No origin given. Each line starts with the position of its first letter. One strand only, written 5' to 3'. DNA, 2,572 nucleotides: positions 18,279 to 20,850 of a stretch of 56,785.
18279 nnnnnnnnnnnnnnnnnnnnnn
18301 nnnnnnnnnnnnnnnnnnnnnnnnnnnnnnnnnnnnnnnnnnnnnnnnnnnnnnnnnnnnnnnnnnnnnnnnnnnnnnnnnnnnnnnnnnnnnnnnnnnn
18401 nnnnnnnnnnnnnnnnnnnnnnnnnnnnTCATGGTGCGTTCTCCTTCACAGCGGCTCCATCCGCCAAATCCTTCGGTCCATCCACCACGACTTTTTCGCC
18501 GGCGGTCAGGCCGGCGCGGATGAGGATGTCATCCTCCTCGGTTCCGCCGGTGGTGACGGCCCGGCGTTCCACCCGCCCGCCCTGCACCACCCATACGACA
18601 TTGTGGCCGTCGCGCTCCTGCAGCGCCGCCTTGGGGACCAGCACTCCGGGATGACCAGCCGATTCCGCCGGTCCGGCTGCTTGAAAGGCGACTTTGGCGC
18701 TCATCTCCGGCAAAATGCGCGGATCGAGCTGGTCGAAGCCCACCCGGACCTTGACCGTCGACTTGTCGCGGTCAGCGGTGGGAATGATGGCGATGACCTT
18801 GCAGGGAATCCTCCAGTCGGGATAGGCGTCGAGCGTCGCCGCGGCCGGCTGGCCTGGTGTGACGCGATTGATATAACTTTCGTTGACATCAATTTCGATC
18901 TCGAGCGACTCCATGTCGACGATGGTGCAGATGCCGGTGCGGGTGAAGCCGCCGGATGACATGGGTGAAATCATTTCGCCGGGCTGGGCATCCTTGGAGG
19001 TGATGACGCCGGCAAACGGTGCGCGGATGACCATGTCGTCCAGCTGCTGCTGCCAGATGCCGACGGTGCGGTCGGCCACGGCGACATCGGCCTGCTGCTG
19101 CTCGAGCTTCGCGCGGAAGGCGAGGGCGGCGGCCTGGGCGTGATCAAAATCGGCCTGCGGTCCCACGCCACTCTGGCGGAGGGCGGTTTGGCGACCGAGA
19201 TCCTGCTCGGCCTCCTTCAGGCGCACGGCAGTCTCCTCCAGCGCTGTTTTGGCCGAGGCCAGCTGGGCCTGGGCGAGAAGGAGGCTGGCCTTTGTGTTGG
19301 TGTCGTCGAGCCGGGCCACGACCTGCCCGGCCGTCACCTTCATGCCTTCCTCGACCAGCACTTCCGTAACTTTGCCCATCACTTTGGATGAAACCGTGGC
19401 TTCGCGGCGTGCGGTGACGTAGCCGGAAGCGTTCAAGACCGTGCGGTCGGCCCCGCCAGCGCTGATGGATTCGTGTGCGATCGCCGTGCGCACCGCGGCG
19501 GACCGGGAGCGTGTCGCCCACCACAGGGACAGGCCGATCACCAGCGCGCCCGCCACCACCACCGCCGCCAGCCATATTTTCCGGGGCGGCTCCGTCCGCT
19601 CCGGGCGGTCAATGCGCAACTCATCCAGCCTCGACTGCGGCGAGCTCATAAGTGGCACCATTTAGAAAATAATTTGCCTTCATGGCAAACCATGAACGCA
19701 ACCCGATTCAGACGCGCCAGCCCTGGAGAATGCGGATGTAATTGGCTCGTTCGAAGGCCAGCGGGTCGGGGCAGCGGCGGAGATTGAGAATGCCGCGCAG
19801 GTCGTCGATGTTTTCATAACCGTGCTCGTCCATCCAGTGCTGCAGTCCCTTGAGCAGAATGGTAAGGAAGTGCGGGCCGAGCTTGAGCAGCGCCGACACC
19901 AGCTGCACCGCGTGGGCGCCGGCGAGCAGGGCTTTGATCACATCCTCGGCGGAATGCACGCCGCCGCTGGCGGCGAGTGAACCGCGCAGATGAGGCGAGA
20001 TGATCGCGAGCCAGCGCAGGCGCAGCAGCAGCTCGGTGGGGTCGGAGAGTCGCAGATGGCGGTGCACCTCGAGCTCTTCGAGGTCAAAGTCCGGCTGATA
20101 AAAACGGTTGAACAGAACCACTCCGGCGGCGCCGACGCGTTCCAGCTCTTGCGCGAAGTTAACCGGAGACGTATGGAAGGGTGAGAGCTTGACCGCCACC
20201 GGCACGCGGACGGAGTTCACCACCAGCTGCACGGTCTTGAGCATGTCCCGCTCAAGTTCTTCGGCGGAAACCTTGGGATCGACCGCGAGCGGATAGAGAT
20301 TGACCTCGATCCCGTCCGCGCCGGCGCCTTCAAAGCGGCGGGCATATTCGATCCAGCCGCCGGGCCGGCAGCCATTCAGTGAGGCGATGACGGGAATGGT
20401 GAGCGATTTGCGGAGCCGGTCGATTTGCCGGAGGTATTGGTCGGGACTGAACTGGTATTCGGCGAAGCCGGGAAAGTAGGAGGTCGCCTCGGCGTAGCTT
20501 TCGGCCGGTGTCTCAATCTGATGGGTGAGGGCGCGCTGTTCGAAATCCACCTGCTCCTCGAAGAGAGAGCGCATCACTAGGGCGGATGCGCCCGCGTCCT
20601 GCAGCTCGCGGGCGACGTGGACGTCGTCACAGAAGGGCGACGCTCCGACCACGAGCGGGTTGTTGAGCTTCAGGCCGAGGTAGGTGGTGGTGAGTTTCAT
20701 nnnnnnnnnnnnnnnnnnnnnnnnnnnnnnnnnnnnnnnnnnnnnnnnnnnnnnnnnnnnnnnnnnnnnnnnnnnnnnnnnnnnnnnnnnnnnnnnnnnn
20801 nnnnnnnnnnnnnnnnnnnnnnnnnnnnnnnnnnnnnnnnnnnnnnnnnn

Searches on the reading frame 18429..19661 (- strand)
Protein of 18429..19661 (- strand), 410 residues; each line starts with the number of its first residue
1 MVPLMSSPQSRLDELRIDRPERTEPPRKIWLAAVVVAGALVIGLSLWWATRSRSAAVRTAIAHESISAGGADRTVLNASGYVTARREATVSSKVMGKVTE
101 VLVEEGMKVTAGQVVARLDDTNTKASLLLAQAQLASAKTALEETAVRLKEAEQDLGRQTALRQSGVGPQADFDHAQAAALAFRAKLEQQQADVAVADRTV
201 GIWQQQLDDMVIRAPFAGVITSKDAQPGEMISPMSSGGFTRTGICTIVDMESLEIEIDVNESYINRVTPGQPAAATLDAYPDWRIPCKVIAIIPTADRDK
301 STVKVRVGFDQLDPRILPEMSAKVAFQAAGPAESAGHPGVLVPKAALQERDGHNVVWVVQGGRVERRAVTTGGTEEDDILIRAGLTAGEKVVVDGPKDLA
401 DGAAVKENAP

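Call 9: search_protein_families(library=pfam, proteins=[window:18429-19661:-], max_evalue=0.00001)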
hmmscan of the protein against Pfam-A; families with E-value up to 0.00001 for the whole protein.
window:18429-19661:- (410 aa): 3 families
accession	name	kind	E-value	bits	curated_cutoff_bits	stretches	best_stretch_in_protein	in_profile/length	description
PF16576.10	HlyD_D23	-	3.4e-23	82.5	30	1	76-322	6-214/214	Barrel-sandwich domain of CusB or HlyD membrane-fusion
PF13437.12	HlyD_3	-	3.3e-20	73.2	22.2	1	211-315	1-102/106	HlyD family secretion protein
PF13533.13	Biotin_lipoyl_2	-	6.8e-08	32.6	29.8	1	89-119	2-32/32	Biotin-lipoyl like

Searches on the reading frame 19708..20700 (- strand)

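Call 9: search_protein_families(library=pfam, proteins=[window:19708-20700:-], max_evalue=0.00001)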
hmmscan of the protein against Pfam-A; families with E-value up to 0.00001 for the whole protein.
window:19708-20700:- (330 aa): 1 family
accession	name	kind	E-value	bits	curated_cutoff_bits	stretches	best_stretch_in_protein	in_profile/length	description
PF01180.27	DHO_dh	-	6.9e-14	52.2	27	1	3-290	2-291/291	Dihydroorotate dehydrogenase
